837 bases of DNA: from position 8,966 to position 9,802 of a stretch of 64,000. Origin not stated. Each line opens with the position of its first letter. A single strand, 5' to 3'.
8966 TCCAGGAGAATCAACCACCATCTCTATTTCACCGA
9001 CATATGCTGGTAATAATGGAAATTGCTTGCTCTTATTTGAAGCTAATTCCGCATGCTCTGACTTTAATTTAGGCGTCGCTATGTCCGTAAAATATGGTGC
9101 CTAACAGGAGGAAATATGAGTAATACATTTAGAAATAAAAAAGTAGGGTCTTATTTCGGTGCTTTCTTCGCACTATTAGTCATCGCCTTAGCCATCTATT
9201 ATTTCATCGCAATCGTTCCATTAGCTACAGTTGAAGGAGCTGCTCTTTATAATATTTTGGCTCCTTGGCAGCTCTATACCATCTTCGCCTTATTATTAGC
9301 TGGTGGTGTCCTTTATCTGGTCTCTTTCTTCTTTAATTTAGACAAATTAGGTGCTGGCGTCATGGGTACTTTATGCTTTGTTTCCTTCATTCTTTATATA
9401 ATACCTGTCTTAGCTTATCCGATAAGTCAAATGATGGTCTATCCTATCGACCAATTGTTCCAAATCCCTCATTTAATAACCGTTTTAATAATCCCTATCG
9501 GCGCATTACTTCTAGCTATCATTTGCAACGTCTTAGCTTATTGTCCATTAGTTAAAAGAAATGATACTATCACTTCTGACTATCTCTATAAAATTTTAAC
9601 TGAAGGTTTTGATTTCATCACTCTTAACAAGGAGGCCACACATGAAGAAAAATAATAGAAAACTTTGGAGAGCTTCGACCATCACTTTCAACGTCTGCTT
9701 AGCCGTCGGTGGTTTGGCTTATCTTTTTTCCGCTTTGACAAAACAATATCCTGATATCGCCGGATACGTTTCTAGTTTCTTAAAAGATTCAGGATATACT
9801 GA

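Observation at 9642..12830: Domain-permuted GH3 enzyme anchored to the membrane at both ends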

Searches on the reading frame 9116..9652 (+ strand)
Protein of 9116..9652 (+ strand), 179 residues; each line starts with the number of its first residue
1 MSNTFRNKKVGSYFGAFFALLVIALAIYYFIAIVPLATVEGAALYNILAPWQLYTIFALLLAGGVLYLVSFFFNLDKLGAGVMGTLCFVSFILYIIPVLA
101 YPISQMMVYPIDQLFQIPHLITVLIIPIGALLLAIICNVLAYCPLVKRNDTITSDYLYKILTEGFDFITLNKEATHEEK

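Call 6: search_protein_families(library=pfam, proteins=[window:9116-9652:+], max_evalue=0.01)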
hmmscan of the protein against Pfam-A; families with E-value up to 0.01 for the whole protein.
window:9116-9652:+ (179 aa): 0 families
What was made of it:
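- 9116..9655 (+): Gene for the 179-aa four-TM partner protein; its end overlaps the GH3 start by 14 nt. No Pfam hit (call 6).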

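Call 7: search_protein_families(library=ncbifam, proteins=[window:9116-9652:+], max_evalue=0.01)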
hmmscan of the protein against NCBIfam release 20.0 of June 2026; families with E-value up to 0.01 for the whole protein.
window:9116-9652:+ (179 aa): 1 family
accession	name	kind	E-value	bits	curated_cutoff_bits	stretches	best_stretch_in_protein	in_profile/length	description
NF045951.1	MAG0110_fam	subfamily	0.00031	20.1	98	1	8-147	9-140/237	MAG0110 family membrane protein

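Call 47: find_homologous_proteins(query=A2, max_evalue=0.001)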
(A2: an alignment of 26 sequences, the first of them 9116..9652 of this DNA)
Query A2 (26 sequences) (179 aa, profile of the alignment): 290 proteins with E <= 0.001 among 8000 candidates; the best 120 are listed.
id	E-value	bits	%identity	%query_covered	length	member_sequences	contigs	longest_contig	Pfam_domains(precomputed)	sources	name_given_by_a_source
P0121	1.4e-37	147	-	-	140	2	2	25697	-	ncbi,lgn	-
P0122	6.6e-33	132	-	-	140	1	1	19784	-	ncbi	-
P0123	2.0e-32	130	-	-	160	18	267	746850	-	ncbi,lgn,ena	-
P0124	8.3e-30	122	-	-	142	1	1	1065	-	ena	-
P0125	2.6e-29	120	-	-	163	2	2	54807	-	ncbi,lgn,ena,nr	ncbi:MAG: hypothetical protein K2I20_02545 [Clostridia bacterium]|nr:hypothetical protein [Clostridi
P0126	1.2e-28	118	-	-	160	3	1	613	-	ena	-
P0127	5.8e-28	116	79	100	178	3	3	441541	-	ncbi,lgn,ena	-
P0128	1.2e-27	115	-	-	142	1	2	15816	-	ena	-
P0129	1.9e-27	114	-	-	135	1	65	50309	-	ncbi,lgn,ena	-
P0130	2.8e-27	113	-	-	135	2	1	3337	-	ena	-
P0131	3.5e-27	113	-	-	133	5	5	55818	-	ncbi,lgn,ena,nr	ncbi:MAG: hypothetical protein IJ773_10405 [Lachnospiraceae bacterium]|nr:hypothetical protein [Lach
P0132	4.4e-27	113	-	-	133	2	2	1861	-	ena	-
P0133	5.1e-27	113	-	-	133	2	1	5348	-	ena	-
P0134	5.3e-27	113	26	71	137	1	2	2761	-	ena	-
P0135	1.2e-26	111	-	-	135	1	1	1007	-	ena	-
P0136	1.7e-26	111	100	100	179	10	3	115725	-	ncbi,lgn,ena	-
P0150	1.5e-25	108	-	-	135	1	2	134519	-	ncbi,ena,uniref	ncbi:hypothetical protein WMO64_06460 [Pseudoflavonifractor sp. CLA-AP-H29]|uniref:Uncharacterized p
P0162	1.3e-24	105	-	-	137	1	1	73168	-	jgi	-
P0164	1.6e-24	105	-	-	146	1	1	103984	-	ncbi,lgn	-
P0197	3.0e-23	100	-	-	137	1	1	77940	-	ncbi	-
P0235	4.4e-22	97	-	-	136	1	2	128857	-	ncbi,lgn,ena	-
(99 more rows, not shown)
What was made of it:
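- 9116..9655 (+): The family has at least 290 members, all named 'hypothetical' (call 47).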

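Call 48: find_encoding_contigs(protein=P0150, flank=7000, max_places=3)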
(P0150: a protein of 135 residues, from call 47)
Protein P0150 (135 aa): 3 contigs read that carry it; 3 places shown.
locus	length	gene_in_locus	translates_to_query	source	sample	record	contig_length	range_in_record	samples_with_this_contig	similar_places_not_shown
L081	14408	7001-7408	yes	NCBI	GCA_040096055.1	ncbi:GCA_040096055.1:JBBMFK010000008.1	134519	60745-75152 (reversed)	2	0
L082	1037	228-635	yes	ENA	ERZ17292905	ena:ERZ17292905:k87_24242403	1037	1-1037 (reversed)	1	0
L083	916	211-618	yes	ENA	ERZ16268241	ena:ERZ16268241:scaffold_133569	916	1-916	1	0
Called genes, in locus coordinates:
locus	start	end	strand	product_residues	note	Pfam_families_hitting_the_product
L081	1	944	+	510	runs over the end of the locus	PF00239:Resolvase, PF07508:Recombinase, PF13408:Zn_ribbon_recom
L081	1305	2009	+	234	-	PF00072:Response_reg, PF04397:LytTR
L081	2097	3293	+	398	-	PF14501:HATPase_c_5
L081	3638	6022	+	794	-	PF00933:Glyco_hydro_3, PF01915:Glyco_hydro_3_C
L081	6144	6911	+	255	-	-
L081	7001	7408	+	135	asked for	-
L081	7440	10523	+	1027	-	PF01915:Glyco_hydro_3_C, PF14310:Fn3-like, PF00933:Glyco_hydro_3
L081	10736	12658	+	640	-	PF02837:Glyco_hydro_2_N, PF22666:Glyco_hydro_2_N2, PF00703:Glyco_hydro_2, PF02836:Glyco_hydro_2_C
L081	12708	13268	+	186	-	PF13347:MFS_2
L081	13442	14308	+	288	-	PF13347:MFS_2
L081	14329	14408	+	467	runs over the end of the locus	PF02614:UxaC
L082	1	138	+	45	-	?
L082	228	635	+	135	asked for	-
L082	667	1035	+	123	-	?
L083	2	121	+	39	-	?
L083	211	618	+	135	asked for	-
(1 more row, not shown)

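Call 50: list_cluster_members(proteins=[P0136, P0001, P0127, P0008, P0011, P0015, P0018, P0021])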
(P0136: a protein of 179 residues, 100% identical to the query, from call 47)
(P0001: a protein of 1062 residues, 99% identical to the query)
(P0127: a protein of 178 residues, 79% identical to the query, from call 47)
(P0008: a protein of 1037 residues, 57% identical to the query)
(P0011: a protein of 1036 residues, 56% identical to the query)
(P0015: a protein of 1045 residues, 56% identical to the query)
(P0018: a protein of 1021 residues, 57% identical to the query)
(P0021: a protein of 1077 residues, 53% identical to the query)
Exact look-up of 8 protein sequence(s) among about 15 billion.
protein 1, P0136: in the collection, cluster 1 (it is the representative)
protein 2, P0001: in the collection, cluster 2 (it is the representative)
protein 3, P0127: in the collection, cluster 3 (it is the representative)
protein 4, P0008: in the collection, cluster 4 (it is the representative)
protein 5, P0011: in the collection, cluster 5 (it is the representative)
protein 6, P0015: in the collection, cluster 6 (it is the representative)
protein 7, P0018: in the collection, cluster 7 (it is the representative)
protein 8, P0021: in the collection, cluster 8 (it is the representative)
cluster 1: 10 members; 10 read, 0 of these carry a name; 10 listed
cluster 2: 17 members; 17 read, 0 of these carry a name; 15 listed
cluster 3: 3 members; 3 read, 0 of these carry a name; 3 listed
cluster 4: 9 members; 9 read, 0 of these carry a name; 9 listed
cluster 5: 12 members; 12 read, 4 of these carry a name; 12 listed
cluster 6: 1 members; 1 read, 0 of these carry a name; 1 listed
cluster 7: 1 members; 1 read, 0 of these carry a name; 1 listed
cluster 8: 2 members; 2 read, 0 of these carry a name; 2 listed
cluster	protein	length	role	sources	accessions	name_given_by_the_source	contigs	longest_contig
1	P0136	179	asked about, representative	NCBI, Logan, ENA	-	-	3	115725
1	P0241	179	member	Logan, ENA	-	-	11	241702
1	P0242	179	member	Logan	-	-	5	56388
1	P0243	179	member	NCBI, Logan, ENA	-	-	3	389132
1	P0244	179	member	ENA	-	-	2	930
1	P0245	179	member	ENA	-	-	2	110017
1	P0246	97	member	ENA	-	-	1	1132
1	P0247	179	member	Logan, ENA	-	-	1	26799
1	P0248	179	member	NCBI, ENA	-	-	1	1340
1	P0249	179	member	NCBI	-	-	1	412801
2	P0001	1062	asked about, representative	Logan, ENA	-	-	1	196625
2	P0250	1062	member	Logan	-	-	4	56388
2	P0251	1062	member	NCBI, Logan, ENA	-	-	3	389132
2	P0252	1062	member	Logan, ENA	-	-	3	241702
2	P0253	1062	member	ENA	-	-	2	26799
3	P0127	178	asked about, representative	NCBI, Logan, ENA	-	-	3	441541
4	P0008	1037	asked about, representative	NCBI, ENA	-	-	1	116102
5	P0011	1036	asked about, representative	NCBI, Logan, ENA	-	-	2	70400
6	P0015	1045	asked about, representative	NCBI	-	-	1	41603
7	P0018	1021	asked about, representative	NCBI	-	-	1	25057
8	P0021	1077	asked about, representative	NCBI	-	-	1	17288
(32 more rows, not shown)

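Call 64: predict_structure(alignment_id=A3)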
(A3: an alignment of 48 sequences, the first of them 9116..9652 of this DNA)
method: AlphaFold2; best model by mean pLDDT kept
length: 179 residues; sequences in the alignment: 48
mean_pLDDT: 80.3   pTM: 0.69
mean pLDDT of the five models: 80.3, 77.4, 74.0, 73.1, 72.9
residues with pLDDT >= 90: 58; 70-90: 82; 50-70: 36; < 50: 3
segments of 3 or more residues with pLDDT < 50: 177-179
pLDDT, mean of each block of 10 residues (from residue 1): 67 90 94 77 74 92 94 89 94 87 78 77 87 90 62 67 68 56
secondary structure, 60 per line:
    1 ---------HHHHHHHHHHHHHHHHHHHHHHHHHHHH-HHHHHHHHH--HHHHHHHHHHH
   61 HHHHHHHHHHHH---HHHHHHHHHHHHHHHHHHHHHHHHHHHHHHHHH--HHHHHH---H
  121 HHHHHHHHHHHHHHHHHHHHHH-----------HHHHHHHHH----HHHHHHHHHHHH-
elements in order: H10-37 H39-47 H50-72 H76-108 H111-116 H120-142 H154-162 H167-178
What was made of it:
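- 9116..9655 (+): AF2 shows four long helices, pLDDT 80 (call 64).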

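Call 69: fold_search(model_id=the predicted structure, library=pdb)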
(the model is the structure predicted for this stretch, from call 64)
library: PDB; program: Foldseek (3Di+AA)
matches with E <= 10: 270; with E <= 0.001: 0
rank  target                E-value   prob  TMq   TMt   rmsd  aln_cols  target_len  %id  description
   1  8a6m_MODEL_1_A        3.7e-01  0.75  0.38  0.41   6.9       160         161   12  Phosphatidylserine-dependent synaptic vesicle membrane sculpting by synaptogyrin (released 2023-05-24)
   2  7epd_A                5.8e-01  0.72  0.37  0.10   9.7       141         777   16  Cryo-EM structure of inactive mGlu2-7 heterodimer (released 2021-06-23)
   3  8xwn_R                6.1e-01  0.44  0.34  0.23  11.6       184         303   16  Structure of CXCR2 bound to CXCL8 (Ligand-receptor focused map) (released 2025-01-15)
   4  8jd4_4                6.4e-01  0.63  0.35  0.10   9.0       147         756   12  Cryo-EM structure of G protein-free mGlu2-mGlu4 heterodimer in Acc state (released 2023-06-21)
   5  9z6w_E                7.5e-01  0.91  0.45  0.56   6.2       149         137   13  The structure of TMD with 4 TARPs from all native AMPA receptor subtypes (released 2026-02-04)
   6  9ko2_R                8.7e-01  0.23  0.26  0.18   9.0       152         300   15  A Cryo_EM structure of CCR7 complex with CCL19 (released 2025-11-26)
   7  9z6v_F                9.6e-01  0.84  0.44  0.56   5.1       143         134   16  The structure of TMD with 3 TARPs and 1 CNIH from all native AMPA receptor subtypes (released 2026-02-04)
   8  7jpv_E                1.0e+00  0.54  0.38  0.47   6.1       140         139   16  Rabbit Cav1.1 in the presence of 1 micromolar (S)-(-)-Bay K8644 in nanodiscs at 3.4 Angstrom resolution (released 2020-11-18)
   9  8k7t_B                1.1e+00  0.77  0.46  0.49   5.0       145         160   11  Mouse Fc epsilon RI in complex with mIgE Fc (released 2024-07-17)
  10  7uw9_c                1.2e+00  0.07  0.15  0.16  18.9       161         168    9  Citrus V-ATPase State 1, H in contact with subunit a (released 2022-07-06)
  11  8u8f_R                1.3e+00  0.57  0.37  0.27   8.5       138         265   12  GPR3 Orphan G-coupled Protein Receptor in complex with Dominant Negative Gs. (released 2024-03-06)
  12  8xws_C                1.3e+00  0.21  0.31  0.21  12.0       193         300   14  Structure of CXCR2 bound to CXCL5 (Ligand-receptor focused map) (released 2025-01-15)
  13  8xvu_R                1.4e+00  0.20  0.31  0.21  11.4       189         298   14  Structure of CXCR2 bound to CXCL2 (Ligand-receptor focused map) (released 2025-01-15)
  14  8y81_B                1.4e+00  0.66  0.45  0.49   4.8       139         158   14  Structure of the ige-fc bound to its high affinity receptor fc(epsilon)ri (released 2024-07-10)
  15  9ii3_B                1.4e+00  0.38  0.34  0.10   9.7       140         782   13  Cryo-EM Structure of the 2:1 Complex of mGlu3 and beta-arrestin1 (released 2025-03-05)
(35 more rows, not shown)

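Call 74: search_protein_families(library=ncbifam, proteins=[L081:10736-12655:+, L081:12708-13265:+, L081:13442-14305:+, L081:6144-6908:+, L081:2097-3290:+], max_evalue=0.0001)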
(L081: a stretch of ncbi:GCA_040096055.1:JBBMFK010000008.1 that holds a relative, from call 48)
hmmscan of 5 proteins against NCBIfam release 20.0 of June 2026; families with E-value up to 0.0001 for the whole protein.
L081:10736-12655:+ (640 aa): 12 families
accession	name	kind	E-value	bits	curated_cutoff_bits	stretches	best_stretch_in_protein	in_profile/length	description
NF050095.1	BetGlucuronLacZ4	equivalog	1.5e-164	548.7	950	1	2-595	14-639/666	beta-glucuronidase LacZ4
NF041462.1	GalA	equivalog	5.6e-71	239.7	900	1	45-617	83-648/763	beta-galactosidase GalA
NF007538.0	PRK10150.1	equivalog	2.2e-70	237.7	544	2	21-329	43-362/607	beta-glucuronidase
NF041463.1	GalB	equivalog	1.3e-58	198.5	900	3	201-420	305-531/869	beta-galactosidase GalB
NF049877.1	GlucurArabfur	equivalog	2.1e-39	134.9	1800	2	203-395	602-792/1400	beta-d-glucuronidase/beta-L-arabinofuranosidase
NF052611.1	beta_gal_Bga2A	equivalog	2.9e-39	134.8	999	1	46-400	115-484/1007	beta-galactosidase, LacZ type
NF007666.0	PRK10340.1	equivalog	3.7e-37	127.7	1284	1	45-394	110-470/1030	beta-galactosidase subunit alpha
NF049891.1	Bet1-4galacdseBT4156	equivalog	6.8e-37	126.8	1700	1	44-368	77-410/946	exo-beta-1,4-galactosidase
NF007074.0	PRK09525.1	subfamily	1.3e-24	86.1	1221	1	45-396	121-485/1027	beta-galactosidase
NF041100.1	betagal_LacZ_Ttogales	equivalog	2.2e-22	78.6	2000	1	44-366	108-443/1090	beta-galactosidase LacZ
NF049890.1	Bet1-4galacdseBT4151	equivalog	4.6e-09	34.8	1500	1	193-365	271-449/952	exo-beta-1,4-galactosidase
NF045579.1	rhamnoside_JR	domain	1.4e-08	34.9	50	1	12-120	8-116/123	glycosylhydrolase-like jelly roll fold domain-containing protein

L081:12708-13265:+ (186 aa): 7 families
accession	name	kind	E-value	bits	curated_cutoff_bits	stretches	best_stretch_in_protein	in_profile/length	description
TIGR00792.1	gph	subfamily_domain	1.3e-26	93.3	231.35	1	29-181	9-158/437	glycoside-pentoside-hexuronide (GPH):cation symporter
NF007237.0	PRK09669.1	subfamily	1.6e-14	53.4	610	1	34-171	29-158/461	putative symporter YagG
NF008526.0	PRK11462.1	equivalog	4.4e-13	48.8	836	1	30-165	20-156/460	glycoside-pentoside-hexuronide family transporter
NF007353.0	PRK09848.1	equivalog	5.5e-13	48.5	528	1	47-181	36-168/457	glucuronide transporter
NF007749.0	PRK10429.1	equivalog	2.5e-12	46.3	456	1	36-139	23-123/473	melibiose:sodium transporter MelB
NF011656.1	PRK15075.1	subfamily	4e-05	22.7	445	1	31-104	242-311/419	tricarballylate/proton symporter TcuC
TIGR01301.1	GPH_sucrose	subfamily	7.6e-05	21.7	511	0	40-106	29-91/476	sucrose/proton symporter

L081:13442-14305:+ (288 aa): 3 families
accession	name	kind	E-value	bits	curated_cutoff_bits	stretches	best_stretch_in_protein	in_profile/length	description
TIGR00792.1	gph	subfamily_domain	3.6e-09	35.8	231.35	1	2-253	210-431/437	glycoside-pentoside-hexuronide (GPH):cation symporter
NF007237.0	PRK09669.1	subfamily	2e-06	26.7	610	1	144-268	334-454/461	putative symporter YagG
NF042915.1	MAB_1171c_fam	subfamily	1.1e-05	24.7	100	1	6-143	15-152/362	MAB_1171c family putative transporter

L081:6144-6908:+ (255 aa): 0 families

L081:2097-3290:+ (398 aa): 0 families

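Call 75: find_encoding_contigs(protein=P0164, flank=4500, max_places=1)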
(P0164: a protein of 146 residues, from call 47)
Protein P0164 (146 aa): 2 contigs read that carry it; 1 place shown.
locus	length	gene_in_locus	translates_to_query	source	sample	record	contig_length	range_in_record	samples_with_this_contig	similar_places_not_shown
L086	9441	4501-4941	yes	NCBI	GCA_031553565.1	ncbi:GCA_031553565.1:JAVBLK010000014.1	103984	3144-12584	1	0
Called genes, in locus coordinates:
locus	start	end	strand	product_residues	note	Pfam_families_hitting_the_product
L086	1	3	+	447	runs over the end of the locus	PF02518:HATPase_c (faint), PF14501:HATPase_c_5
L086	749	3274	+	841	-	-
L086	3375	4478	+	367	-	PF09479:Flg_new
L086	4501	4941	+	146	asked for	-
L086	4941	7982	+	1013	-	PF01915:Glyco_hydro_3_C, PF14310:Fn3-like (weak), PF00933:Glyco_hydro_3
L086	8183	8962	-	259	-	PF02311:AraC_binding, PF07883:Cupin_2 (weak), PF00165:HTH_AraC (weak), PF12833:HTH_18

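Call 76: find_encoding_contigs(protein=P0197, flank=4500, max_places=1)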
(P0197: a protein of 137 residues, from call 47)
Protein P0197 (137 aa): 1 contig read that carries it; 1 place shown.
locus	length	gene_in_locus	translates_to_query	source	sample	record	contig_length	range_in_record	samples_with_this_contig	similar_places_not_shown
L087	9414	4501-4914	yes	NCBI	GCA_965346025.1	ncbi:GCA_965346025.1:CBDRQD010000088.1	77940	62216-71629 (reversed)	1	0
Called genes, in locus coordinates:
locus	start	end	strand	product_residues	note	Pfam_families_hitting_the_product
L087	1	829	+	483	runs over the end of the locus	-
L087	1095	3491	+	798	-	-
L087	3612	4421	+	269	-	-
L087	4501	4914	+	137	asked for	-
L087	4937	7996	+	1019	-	PF01915:Glyco_hydro_3_C, PF14310:Fn3-like (weak), PF00933:Glyco_hydro_3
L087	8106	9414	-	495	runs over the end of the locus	PF00501:AMP-binding, PF13193:AMP-binding_C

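Call 77: find_encoding_contigs(protein=P0235, flank=4500, max_places=1)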
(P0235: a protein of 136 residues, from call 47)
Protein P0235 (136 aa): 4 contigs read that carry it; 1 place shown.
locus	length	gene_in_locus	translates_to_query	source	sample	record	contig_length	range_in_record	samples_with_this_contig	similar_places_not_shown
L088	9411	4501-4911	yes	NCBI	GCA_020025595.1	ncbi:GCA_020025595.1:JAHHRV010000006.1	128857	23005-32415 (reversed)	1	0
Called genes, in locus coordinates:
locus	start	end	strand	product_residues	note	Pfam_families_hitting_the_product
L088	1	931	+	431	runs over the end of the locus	PF02518:HATPase_c (weak), PF14501:HATPase_c_5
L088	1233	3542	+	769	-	PF00933:Glyco_hydro_3, PF01915:Glyco_hydro_3_C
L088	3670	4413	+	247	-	-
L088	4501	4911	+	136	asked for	-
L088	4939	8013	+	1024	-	PF01915:Glyco_hydro_3_C, PF14310:Fn3-like, PF00933:Glyco_hydro_3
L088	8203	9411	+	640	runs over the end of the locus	PF02837:Glyco_hydro_2_N, PF22666:Glyco_hydro_2_N2, PF00703:Glyco_hydro_2, PF02836:Glyco_hydro_2_C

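Call 78: find_encoding_contigs(protein=P0162, flank=4500, max_places=1)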
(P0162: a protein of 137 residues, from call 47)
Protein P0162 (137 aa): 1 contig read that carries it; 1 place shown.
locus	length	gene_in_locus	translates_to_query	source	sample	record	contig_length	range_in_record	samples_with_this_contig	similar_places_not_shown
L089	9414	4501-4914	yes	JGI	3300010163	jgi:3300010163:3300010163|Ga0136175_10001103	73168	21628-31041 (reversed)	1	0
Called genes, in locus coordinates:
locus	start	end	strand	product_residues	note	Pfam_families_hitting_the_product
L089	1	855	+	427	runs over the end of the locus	PF02518:HATPase_c (weak), PF14501:HATPase_c_5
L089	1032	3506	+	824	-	PF00933:Glyco_hydro_3, PF01915:Glyco_hydro_3_C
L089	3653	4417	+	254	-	-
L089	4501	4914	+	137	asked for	-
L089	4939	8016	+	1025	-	PF01915:Glyco_hydro_3_C, PF14310:Fn3-like, PF00933:Glyco_hydro_3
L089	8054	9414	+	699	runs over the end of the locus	PF02837:Glyco_hydro_2_N, PF22666:Glyco_hydro_2_N2, PF00703:Glyco_hydro_2, PF02836:Glyco_hydro_2_C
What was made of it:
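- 9116..9655 (+): In 5/5 look-ups starting from partner homologs the next gene is a permuted GH3 (calls 48, 75-78).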
